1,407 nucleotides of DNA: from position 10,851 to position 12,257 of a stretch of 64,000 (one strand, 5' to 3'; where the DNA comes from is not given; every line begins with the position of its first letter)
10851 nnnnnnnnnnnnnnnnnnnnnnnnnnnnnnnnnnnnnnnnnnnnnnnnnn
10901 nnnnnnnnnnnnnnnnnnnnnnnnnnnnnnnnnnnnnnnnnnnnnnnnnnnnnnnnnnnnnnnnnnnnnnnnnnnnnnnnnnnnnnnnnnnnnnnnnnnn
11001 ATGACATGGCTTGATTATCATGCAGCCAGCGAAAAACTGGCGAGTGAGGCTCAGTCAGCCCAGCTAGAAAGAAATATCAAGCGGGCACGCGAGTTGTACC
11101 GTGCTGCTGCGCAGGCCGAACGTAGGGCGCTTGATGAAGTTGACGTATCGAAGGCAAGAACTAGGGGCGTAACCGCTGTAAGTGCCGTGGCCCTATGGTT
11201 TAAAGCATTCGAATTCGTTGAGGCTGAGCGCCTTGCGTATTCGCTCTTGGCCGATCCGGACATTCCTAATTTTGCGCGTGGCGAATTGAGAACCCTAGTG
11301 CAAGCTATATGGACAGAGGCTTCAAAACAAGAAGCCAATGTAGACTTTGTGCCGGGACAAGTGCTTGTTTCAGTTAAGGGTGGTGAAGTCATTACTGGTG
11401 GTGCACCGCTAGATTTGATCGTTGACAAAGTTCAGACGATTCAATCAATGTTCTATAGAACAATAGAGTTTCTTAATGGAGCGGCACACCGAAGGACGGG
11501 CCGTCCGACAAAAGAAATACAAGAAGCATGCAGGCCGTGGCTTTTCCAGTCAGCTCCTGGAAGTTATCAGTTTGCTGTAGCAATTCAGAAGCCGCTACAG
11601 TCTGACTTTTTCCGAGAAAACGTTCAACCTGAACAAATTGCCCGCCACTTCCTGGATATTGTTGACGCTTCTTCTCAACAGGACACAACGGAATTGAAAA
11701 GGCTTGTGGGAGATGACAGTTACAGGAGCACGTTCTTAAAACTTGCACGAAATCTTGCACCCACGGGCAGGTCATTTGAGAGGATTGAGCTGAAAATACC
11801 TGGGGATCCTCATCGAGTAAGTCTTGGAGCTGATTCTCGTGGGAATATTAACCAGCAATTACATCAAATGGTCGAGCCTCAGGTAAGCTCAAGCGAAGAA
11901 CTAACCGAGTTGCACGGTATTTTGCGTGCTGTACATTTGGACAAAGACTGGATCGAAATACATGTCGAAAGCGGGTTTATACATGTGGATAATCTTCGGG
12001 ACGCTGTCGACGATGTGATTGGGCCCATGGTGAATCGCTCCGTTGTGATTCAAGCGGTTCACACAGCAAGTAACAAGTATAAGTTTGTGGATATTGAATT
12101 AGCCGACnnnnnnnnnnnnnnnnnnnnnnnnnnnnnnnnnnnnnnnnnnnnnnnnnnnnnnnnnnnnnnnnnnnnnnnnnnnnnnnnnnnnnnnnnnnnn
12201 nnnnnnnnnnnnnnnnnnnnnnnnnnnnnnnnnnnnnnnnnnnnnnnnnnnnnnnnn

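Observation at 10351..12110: Low-GC two-gene cassette inserted exactly at the glmS 3-prime flank: candidate undescribed accessory (defence/toxin-like) module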

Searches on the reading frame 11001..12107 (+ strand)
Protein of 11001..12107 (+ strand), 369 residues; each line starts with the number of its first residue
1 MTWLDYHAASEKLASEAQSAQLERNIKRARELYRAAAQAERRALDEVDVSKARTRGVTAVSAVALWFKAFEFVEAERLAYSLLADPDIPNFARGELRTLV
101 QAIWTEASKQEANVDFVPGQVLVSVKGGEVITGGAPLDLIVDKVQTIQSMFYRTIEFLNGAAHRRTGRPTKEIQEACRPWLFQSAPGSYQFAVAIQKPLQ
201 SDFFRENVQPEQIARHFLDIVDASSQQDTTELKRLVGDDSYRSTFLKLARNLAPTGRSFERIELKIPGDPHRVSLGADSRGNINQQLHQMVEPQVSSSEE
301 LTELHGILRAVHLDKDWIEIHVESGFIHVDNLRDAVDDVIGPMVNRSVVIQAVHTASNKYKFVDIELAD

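Call 3: search_protein_families(library=pfam, proteins=[window:11001-12107:+], max_evalue=1)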
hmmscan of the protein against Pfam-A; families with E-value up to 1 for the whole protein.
window:11001-12107:+ (369 aa): 1 family
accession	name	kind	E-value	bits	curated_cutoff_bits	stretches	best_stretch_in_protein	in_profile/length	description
PF04280.21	Tim44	-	0.13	12.8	29.6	0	210-243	21-54/147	Tim44-like domain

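Call 4: search_protein_families(library=padloc, proteins=[window:11001-12107:+], max_evalue=1)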
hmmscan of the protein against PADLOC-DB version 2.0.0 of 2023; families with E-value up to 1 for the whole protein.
window:11001-12107:+ (369 aa): 0 families

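Call 5: search_protein_families(library=ncbifam, proteins=[window:11001-12107:+], max_evalue=1)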
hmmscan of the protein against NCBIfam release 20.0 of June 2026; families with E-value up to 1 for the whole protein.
window:11001-12107:+ (369 aa): 0 families

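Call 7: search_protein_families(library=phrogs, proteins=[window:11001-12107:+], max_evalue=1)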
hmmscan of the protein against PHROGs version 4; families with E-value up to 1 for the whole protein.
window:11001-12107:+ (369 aa): 0 families

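Call 8: find_homologous_proteins(query=window:11001-12107:+)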
Query window:11001-12107:+ (369 aa): 2005 proteins with E <= 0.001 among 8000 candidates; the best 120 are listed.
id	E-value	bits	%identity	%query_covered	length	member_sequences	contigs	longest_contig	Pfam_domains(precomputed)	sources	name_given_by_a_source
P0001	3.6e-240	814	100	100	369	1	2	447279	-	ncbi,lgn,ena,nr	ncbi:MAG TPA: hypothetical protein VJR90_08840 [Gammaproteobacteria bacterium]|nr:hypothetical prote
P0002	1.5e-190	651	80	100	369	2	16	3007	-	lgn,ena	-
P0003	1.4e-167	575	71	100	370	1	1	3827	-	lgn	-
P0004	9.1e-167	572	69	100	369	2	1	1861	-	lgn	-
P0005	2.2e-164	565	68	100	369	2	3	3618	-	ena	-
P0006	2.4e-164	564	67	100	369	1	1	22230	-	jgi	jgi:hypothetical protein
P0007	1.6e-163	562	68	100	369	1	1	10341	-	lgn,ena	-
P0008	4.7e-163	560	69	100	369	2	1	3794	-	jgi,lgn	-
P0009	1.3e-162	559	68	100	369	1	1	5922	-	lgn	-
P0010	1.4e-162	559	68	100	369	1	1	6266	-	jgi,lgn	-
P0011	7.7e-162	556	67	100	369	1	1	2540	-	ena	-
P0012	1.0e-161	556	67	100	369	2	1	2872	-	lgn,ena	-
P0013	1.2e-161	556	69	100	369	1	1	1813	-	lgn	-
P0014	1.7e-161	555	68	100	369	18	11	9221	-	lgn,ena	-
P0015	2.7e-161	554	69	100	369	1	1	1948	-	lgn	-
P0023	3.3e-160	551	68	100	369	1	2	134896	-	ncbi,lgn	ncbi:MAG: hypothetical protein WDM70_05290 [Nitrosomonadales bacterium]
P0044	1.2e-158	546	66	100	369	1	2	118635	-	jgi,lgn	jgi:hypothetical protein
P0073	4.6e-157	541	65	100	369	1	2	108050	-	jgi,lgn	jgi:hypothetical protein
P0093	7.8e-156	536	66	100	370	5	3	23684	-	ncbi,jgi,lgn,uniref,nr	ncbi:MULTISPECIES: hypothetical protein [Acidithiobacillus]|jgi:hypothetical protein|uniref:hypothet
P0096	9.3e-156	536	66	100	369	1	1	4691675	-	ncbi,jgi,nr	ncbi:MAG: hypothetical protein OJF51_000085 [Nitrospira sp.]|jgi:hypothetical protein|nr:MAG: hypoth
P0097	1.0e-155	536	66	100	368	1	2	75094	-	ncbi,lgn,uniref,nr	ncbi:hypothetical protein [Noviherbaspirillum sp.]|uniref:hypothetical protein n=1 Tax=Noviherbaspir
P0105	2.3e-155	535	66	100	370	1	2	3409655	-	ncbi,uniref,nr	ncbi:conserved protein of unknown function [Acidithiobacillus ferrivorans]|uniref:Uncharacterized pr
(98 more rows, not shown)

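Call 16: find_encoding_contigs(protein=P0096, flank=10000, max_places=3)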
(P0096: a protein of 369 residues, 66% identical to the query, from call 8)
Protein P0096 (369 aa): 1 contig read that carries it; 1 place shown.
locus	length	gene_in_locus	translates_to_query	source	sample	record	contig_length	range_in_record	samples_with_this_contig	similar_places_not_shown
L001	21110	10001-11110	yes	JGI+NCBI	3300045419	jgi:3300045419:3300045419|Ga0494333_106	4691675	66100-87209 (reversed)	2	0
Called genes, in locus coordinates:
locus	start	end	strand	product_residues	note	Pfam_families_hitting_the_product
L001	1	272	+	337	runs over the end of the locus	PF00072:Response_reg, PF02108:FliH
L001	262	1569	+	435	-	PF02874:ATP-synt_ab_N (weak), PF00006:ATP-synt_ab, PF18269:T3SS_ATPase_C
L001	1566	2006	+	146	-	PF02050:FliJ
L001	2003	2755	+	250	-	-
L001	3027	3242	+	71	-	PF15919:HicB_lk_antitox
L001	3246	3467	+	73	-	PF07927:HicA_toxin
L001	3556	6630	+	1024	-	PF04851:ResIII, PF19778:RE_endonuc (weak)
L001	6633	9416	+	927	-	PF01555:N6_N4_Mtase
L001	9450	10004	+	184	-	-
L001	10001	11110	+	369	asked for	-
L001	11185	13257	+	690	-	PF00580:UvrD-helicase, PF13245:AAA_19, PF13361:UvrD_C, PF13538:UvrD_C_2 (faint)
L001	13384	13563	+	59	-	-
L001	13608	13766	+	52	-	PF03683:UPF0175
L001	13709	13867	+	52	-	PF03683:UPF0175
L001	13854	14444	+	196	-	PF11848:DUF3368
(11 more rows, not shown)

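Call 17: find_encoding_contigs(protein=P0105, flank=10000, max_places=3)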
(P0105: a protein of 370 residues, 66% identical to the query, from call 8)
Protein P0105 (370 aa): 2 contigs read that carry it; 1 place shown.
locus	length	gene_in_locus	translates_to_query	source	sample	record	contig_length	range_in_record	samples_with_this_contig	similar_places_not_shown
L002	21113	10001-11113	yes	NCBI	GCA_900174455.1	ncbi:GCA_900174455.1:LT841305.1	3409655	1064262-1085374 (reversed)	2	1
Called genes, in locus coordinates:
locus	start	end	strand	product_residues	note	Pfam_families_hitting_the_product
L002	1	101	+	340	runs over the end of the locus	PF01609:DDE_Tnp_1, PF13701:DDE_Tnp_1_4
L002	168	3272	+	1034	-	PF04851:ResIII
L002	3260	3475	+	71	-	PF09720:Unstab_antitox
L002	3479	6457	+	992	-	PF01555:N6_N4_Mtase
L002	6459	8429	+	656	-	PF00078:RVT_1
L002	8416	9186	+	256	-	PF00795:CN_hydrolase (faint)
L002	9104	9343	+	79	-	-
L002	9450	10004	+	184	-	-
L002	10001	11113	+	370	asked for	-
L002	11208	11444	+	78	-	-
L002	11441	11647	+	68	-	PF13310:Virulence_RhuM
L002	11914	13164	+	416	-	PF01266:DAO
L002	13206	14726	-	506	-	PF00291:PALP, PF00585:Thr_dehydrat_C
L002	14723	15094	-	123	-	-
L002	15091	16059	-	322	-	PF00561:Abhydrolase_1, PF12146:Hydrolase_4, PF12697:Abhydrolase_6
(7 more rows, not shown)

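Call 19: find_related_loci(query=A1, collection=genome_contigs, flank=10000)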
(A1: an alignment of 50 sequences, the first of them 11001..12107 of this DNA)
Query A1 (369 aa) in genome_contigs; peptide patterns used: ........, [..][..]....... (x = any residue, [..] = any of these).
272 stretches matched a pattern; 81 encode a relative of the query (tblastn E <= 1e-3); the best 80 are kept; 79 distinct loci.
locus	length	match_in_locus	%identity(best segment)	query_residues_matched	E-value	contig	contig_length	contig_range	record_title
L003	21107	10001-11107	67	1-369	5e-168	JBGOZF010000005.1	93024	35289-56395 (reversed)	MAG: Rhodocyclaceae bacterium isolate OBJ_0618_130150_23 k141_2787845_length_93024_cov_14.9870, whole genome shotgun seq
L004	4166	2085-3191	66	1-369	2e-171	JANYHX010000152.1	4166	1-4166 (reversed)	MAG: Gallionella sp. isolate GL140_2_metabinner_122 GL140_2_k141_1772104, whole genome shotgun sequence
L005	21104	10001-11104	66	1-369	5e-164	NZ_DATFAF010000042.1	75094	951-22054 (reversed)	MAG: Noviherbaspirillum sp. isolate SMAG_U8494 k141_428538, whole genome shotgun sequence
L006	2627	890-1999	66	1-369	6e-174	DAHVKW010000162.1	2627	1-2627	MAG TPA_asm: Actinobacteria bacterium isolate clean513 NODE_162_length_2627_cov_8.041961, whole genome shotgun sequence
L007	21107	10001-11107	63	1-369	1e-158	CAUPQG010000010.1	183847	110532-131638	MAG: uncultured Rhodoferax sp. isolate m13-metabat.4 genome assembly, contig: m13-c33, whole genome shotgun sequence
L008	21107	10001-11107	66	1-369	1e-157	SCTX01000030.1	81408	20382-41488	MAG: Betaproteobacteria bacterium isolate FW602_bin.10 FW602_bin.10-23703, whole genome shotgun sequence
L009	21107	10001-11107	64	1-369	1e-155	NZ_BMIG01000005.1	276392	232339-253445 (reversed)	Polaromonas eurypsychrophila strain CGMCC 1.15322 sequence05, whole genome shotgun sequence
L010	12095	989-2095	64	1-369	1e-153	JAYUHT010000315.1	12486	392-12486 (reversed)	MAG: Burkholderiales bacterium isolate GFS_8533 GFS_8533_314, whole genome shotgun sequence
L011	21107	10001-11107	62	1-369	4e-152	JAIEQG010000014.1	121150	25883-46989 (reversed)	MAG: Burkholderiales bacterium isolate co.spades.DASTOOL.2.5kb_123 c_000000444752, whole genome shotgun sequence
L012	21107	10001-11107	60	1-369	2e-150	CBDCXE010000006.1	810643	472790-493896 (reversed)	MAG: Nitrospinota bacterium isolate 1a5c112f-530b-4853-b9c3-525a2f2da88a genome assembly, contig: contig_6, whole genome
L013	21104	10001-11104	62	1-369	2e-149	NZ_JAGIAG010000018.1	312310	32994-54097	MAG: Dokdonella sp. isolate BIN16 scaffold18_cov0, whole genome shotgun sequence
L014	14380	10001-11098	61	1-367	3e-148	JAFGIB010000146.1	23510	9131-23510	MAG: Deltaproteobacteria bacterium isolate Zod_Metabat.169 k87_4940130, whole genome shotgun sequence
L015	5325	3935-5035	57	1-367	5e-144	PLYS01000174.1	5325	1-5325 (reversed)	MAG: Betaproteobacteria bacterium isolate palsa_1004 73.20120700_P3D.248_contig_179606, whole genome shotgun sequence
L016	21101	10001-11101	57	1-367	2e-139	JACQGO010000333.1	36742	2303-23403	MAG: Betaproteobacteria bacterium isolate NC_groundwater_1075_Ag_S2p5_65_1559 S_2p5_S6_coassembly_k141_4145765, whole ge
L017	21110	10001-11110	57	1-369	8e-135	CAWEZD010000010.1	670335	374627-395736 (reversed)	MAG: Bryobacterales bacterium isolate MFD09222.bin.1.124 genome assembly, contig: contig_67506, whole genome shotgun seq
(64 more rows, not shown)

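Call 21: predict_structure(alignment_id=A1)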
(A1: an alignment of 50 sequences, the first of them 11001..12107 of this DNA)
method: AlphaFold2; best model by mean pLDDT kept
length: 369 residues; sequences in the alignment: 50
mean_pLDDT: 76.6   pTM: 0.55
mean pLDDT of the five models: 76.6, 74.1, 71.7, 70.1, 61.7
residues with pLDDT >= 90: 69; 70-90: 191; 50-70: 85; < 50: 24
segments of 3 or more residues with pLDDT < 50: 117-119, 127-135, 183-188, 201-203
pLDDT, mean of each block of 10 residues (from residue 1): 92 94 87 97 92 93 93 90 90 84 71 55 50 49 77 81 64 66 49 56 54 83 88 87 87 71 72 81 81 54 86 81 86 59 81 80 77
secondary structure, 60 per line:
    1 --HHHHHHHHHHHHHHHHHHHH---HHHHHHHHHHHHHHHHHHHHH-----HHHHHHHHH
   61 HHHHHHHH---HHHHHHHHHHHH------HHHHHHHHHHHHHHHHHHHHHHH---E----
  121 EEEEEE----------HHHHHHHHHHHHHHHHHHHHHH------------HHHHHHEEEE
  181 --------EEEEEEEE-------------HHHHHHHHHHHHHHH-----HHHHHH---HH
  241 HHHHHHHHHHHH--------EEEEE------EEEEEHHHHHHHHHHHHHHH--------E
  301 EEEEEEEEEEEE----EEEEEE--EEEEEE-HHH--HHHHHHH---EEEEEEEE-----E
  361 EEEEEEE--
elements in order: H3-22 H26-46 H52-68 H72-83 H90-112 E121-126 H137-158 H171-176 E177-180 E189-196 H210-224 H230-235 H239-252 E261-265 E272-276 H277-291 E300-312 E317-322 E325-330 H337-343 E347-354 E360-367

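Call 26: fold_search(model_id=the predicted structure, library=pdb)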
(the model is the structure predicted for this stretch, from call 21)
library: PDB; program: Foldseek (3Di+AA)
matches with E <= 10: 987; with E <= 0.001: 0
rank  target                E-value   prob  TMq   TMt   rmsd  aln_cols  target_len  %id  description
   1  5czp_QY               3.3e-02  0.15  0.12  0.12  25.1       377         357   13  70S termination complex containing E. coli RF2 (released 2016-10-12)
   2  8s5a_A                5.4e-02  0.54  0.21  0.14  19.6       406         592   11  The crystal structure of FAN1 Nuclease bound to 5' phosphorylated p(dG)/3'(dT-dT-dT-dT) double flap DNA (released 2025-03-05)
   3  8bbz_AAA              5.7e-02  1.00  0.16  0.64   3.5        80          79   15  Crystal Structure of SilF (apo form) (released 2023-10-25)
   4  4reb_A                7.0e-02  0.33  0.17  0.13  19.5       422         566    9  Structural Insights into 5' Flap DNA Unwinding and Incision by the Human FAN1 Dimer (released 2014-12-24)
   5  6ost_7                7.0e-02  0.10  0.11  0.11  22.6       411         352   13  RF2 pre-accommodated state bound Release complex 70S at 24ms (released 2019-06-19)
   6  1lm0_MODEL_1_A        7.3e-02  1.00  0.15  0.48   3.3        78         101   15  Solution structure and characterization of the heme chaperone CcmE (released 2002-12-25)
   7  3kf6_B                8.1e-02  1.00  0.17  0.54   2.9        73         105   11  Crystal structure of S. pombe Stn1-ten1 complex (released 2009-12-22)
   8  6t8h_A                8.5e-02  1.00  0.16  0.14   4.6        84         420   12  Cryo-EM structure of the DNA-bound PolD-PCNA processive complex from P. abyssi (released 2020-03-04)
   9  8fzd_w                8.5e-02  0.20  0.11  0.12  17.2       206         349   18  Cryo-EM structure of an E. coli non-rotated ribosome termination complex bound with apoRF3, RF1, P- and E-site tRNAPhe (released 2024-07-17)
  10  4rec_A                9.0e-02  0.44  0.20  0.13  19.6       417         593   11  A nuclease-DNA complex form 3 (released 2014-12-24)
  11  8p16_6                1.2e-01  0.16  0.11  0.11  20.0       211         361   12  E167K RF2 on E. coli 70S release complex with UGG (Structure I) (released 2024-05-22)
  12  8fbj                  1.2e-01  0.44  0.18  0.21  15.7       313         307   11  Improving the secretion of designed protein assemblies through negative design of cryptic transmembrane domains (released 2023-03-22)
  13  8vxy_B                1.3e-01  0.94  0.25  0.09  18.4       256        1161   12  Structure of HamA(E138A,K140A)B-plasmid DNA complex from the Escherichia coli Hachiman defense system (released 2024-03-13)
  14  4rea_A                1.3e-01  0.20  0.14  0.10  19.1       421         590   10  A Nuclease DNA complex (released 2014-12-24)
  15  2qcp                  1.4e-01  1.00  0.15  0.63   3.6        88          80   11  1.0 A Structure of CusF-Ag(I) residues 10-88 from Escherichia coli (released 2007-10-02)
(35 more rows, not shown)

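Call 34: search_protein_families(library=pfam, alignment_id=A3, max_evalue=0.00001)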
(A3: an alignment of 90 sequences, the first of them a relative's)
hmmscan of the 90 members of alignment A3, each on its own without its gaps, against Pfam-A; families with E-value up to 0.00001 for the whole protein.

A. member 1, L001:6633-9413:+ (927 aa): 1 family
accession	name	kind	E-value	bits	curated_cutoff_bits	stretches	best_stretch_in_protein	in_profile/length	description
PF01555.25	N6_N4_Mtase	-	7.5e-30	105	26.7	1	158-483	1-217/221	DNA methylase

B. families by the number of members that match (of 90 scanned): 79 families (the first 25 are shown)
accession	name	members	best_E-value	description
PF01555.25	N6_N4_Mtase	12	6.4e-39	DNA methylase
PF04851.21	ResIII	6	1.7e-22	Type III restriction enzyme, res subunit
PF02737.24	3HCDH_N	3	1.3e-58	3-hydroxyacyl-CoA dehydrogenase, NAD binding domain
PF00108.29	Thiolase_N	3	2.4e-52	Thiolase, N-terminal domain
PF02803.24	Thiolase_C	3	1.3e-45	Thiolase, C-terminal domain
PF00378.25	ECH_1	3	1.1e-29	Enoyl-CoA hydratase/isomerase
PF00725.27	3HCDH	3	1.6e-26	3-hydroxyacyl-CoA dehydrogenase, C-terminal domain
PF16113.10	ECH_2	3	3.8e-20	Enoyl-CoA hydratase/isomerase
PF01266.30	DAO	3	8.9e-08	FAD dependent oxidoreductase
PF02384.22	N6_Mtase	2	2.8e-57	N-6 DNA Methylase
PF00005.33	ABC_tran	2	8.6e-30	ABC transporter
PF00589.27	Phage_integrase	2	2.1e-29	Phage integrase family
PF13604.12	AAA_30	2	4.4e-27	AAA domain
PF13245.12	AAA_19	2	6.2e-24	AAA domain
PF02661.23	Fic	2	2.8e-18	Fic/DOC family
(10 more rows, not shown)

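Call 35: search_protein_families(library=pfam, alignment_id=A4, max_evalue=0.00001)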
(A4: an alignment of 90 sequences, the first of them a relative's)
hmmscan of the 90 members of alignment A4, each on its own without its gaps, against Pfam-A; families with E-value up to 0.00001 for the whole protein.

A. member 1, L001:11179-13254:+ (692 aa): 4 families
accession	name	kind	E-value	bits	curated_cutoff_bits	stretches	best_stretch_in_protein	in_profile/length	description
PF13361.12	UvrD_C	-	1.9e-18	67.5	25.6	1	613-680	288-348/350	UvrD-like helicase C-terminal domain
PF00580.27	UvrD-helicase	-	5.5e-15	56.2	23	1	234-479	1-254/271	UvrD/REP helicase N-terminal domain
PF13245.12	AAA_19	-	7.9e-09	36.2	25.1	1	248-477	12-130/134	AAA domain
PF13538.12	UvrD_C_2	-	3.9e-08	33.5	27.4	0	650-677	22-51/52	UvrD-like helicase C-terminal domain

B. families by the number of members that match (of 90 scanned): 79 families (the first 25 are shown)
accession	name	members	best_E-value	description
PF13361.12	UvrD_C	6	2.1e-19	UvrD-like helicase C-terminal domain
PF00580.27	UvrD-helicase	6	3.1e-19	UvrD/REP helicase N-terminal domain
PF13245.12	AAA_19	6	7.4e-10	AAA domain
PF13538.12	UvrD_C_2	6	3.1e-09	UvrD-like helicase C-terminal domain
PF04851.21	ResIII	3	9.5e-35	Type III restriction enzyme, res subunit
PF18766.7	SWI2_SNF2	2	3.1e-74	SWI2/SNF2 ATPase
PF04313.20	HSDR_N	2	1.9e-46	Type I restriction enzyme R protein N terminus (HSDR_N)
PF07669.17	Eco57I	2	5.1e-29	Eco57I restriction-modification methylase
PF00271.37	Helicase_C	2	1.5e-14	Helicase conserved C-terminal domain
PF00270.35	DEAD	2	5.4e-14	DEAD/DEAH box helicase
PF00092.34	VWA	2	2.9e-06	von Willebrand factor type A domain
PF01964.24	ThiC_Rad_SAM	1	3.4e-186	Radical SAM ThiC family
PF03023.19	MurJ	1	1.3e-138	Lipid II flippase MurJ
PF11867.13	T1RH-like_C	1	4.1e-126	Type I restriction enzyme HindI endonuclease subunit-like, C-terminal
PF00135.34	COesterase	1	4e-117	Carboxylesterase family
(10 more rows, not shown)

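Call 36: search_protein_families(library=padloc, alignment_id=A3, max_evalue=1e-10)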
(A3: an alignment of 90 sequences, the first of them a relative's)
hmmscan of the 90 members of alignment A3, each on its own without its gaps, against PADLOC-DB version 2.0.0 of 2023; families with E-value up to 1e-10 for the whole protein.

A. member 1, L001:6633-9413:+ (927 aa): 19 families
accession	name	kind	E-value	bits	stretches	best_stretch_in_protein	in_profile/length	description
PDLC03632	MTase_III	-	0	1416.7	2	46-927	73-983/983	Type III methyltransferase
PDLC03354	MTase_II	-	1.1e-39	134.7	2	133-321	60-239/425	Type II methyltransferase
PDLC03636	MTase_III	-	3.8e-39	132.9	2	208-310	89-194/575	Type III methyltransferase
PDLC03644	MTase_III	-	4.5e-32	109.5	1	124-489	29-393/542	Type III methyltransferase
PDLC03634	MTase_III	-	1.4e-31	108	1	131-463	93-424/621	Type III methyltransferase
PDLC03635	MTase_III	-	1e-30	105.1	1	212-340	267-398/708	Type III methyltransferase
PDLC03633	MTase_III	-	4e-29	99.8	1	127-263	71-201/616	Type III methyltransferase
PDLC03339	MTase_II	-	1.6e-25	87.7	2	428-489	210-271/399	Type II methyltransferase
PDLC03638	MTase_III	-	4.8e-25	86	1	211-477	429-665/816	Type III methyltransferase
PDLC03641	MTase_III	-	3.5e-23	80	1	129-464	100-427/657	Type III methyltransferase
PDLC03300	MTase_II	-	6e-23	79.3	1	133-266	11-139/302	Type II methyltransferase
PDLC03371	MTase_II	-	6.5e-22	76.3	1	430-489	193-252/260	Type II methyltransferase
PDLC03738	oMTase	-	9.2e-18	62.1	1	428-491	204-267/376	orphan methyltransferase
PDLC03216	MTase_II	-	1e-17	62.2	1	428-491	194-257/364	Type II methyltransferase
PDLC03640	MTase_III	-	8.2e-16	55.5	1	134-272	44-180/654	Type III methyltransferase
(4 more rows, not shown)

B. families by the number of members that match (of 90 scanned): 97 families (the first 25 are shown)
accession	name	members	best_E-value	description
PDLC03632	MTase_III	11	0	Type III methyltransferase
PDLC03636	MTase_III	11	7.5e-196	Type III methyltransferase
PDLC03635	MTase_III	11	1.2e-83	Type III methyltransferase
PDLC03638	MTase_III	11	1.1e-74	Type III methyltransferase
PDLC03644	MTase_III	11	3.8e-72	Type III methyltransferase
PDLC03634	MTase_III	11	5.9e-57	Type III methyltransferase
PDLC03641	MTase_III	11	4.3e-49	Type III methyltransferase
PDLC03640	MTase_III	11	9.3e-37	Type III methyltransferase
PDLC03387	MTase_II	11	8e-34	Type II methyltransferase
PDLC03300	MTase_II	11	2.9e-31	Type II methyltransferase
PDLC03339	MTase_II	11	6.8e-30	Type II methyltransferase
PDLC03371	MTase_II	11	1.3e-25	Type II methyltransferase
PDLC03637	MTase_III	11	4.6e-25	Type III methyltransferase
PDLC03299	MTase_II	11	1.5e-23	Type II methyltransferase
PDLC03738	oMTase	11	6.2e-19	orphan methyltransferase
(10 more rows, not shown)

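Call 37: search_protein_families(library=padloc, alignment_id=A4, max_evalue=1e-10)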
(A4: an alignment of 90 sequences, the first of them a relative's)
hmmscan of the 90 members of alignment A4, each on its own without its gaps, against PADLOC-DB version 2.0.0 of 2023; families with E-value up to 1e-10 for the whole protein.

A. member 1, L001:11179-13254:+ (692 aa): 9 families
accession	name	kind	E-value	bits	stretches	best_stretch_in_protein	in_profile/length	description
PDLC01087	C3a187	-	4.7e-26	89.7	1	437-687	320-550/559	NERD+UvrD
PDLC00132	GajB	-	7.8e-20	69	0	437-568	215-340/625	UrvD helicase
PDLC00117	GajB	-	5.7e-19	66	0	236-604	16-383/604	UrvD helicase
PDLC03802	RTasHel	-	1.7e-18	64.8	1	244-600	15-341/675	DRT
PDLC00114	GajB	-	7.5e-17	59.1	0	234-604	8-384/635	UrvD helicase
PDLC00123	GajB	-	2.4e-12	44.2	0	605-677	435-505/540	UrvD helicase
PDLC00130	GajB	-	1.3e-11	41.4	0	614-679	511-568/589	UrvD helicase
PDLC00104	GajB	-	5.3e-11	40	0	607-678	500-562/574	UrvD helicase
PDLC00103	GajB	-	6.1e-11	39.9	0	437-600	212-377/612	UrvD helicase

B. families by the number of members that match (of 90 scanned): 159 families (the first 25 are shown)
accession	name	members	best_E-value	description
PDLC01087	C3a187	6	2.6e-31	NERD+UvrD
PDLC00132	GajB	6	2.5e-25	UrvD helicase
PDLC03802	RTasHel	6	8e-23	DRT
PDLC00117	GajB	6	1.1e-20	UrvD helicase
PDLC00114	GajB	6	2e-18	UrvD helicase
PDLC00104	GajB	6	1e-15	UrvD helicase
PDLC00103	GajB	5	9.3e-12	UrvD helicase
PDLC00123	GajB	4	7.2e-14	UrvD helicase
PDLC00107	GajB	4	8.7e-13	UrvD helicase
PDLC00130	GajB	4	8.9e-12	UrvD helicase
PDLC00121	GajB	3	2e-13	UrvD helicase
PDLC00127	GajB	3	2.7e-13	UrvD helicase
PDLC03972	TmtA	2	4.9e-67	-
PDLC03966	TmtA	2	5.1e-64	-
PDLC03968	TmtA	2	7.7e-61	-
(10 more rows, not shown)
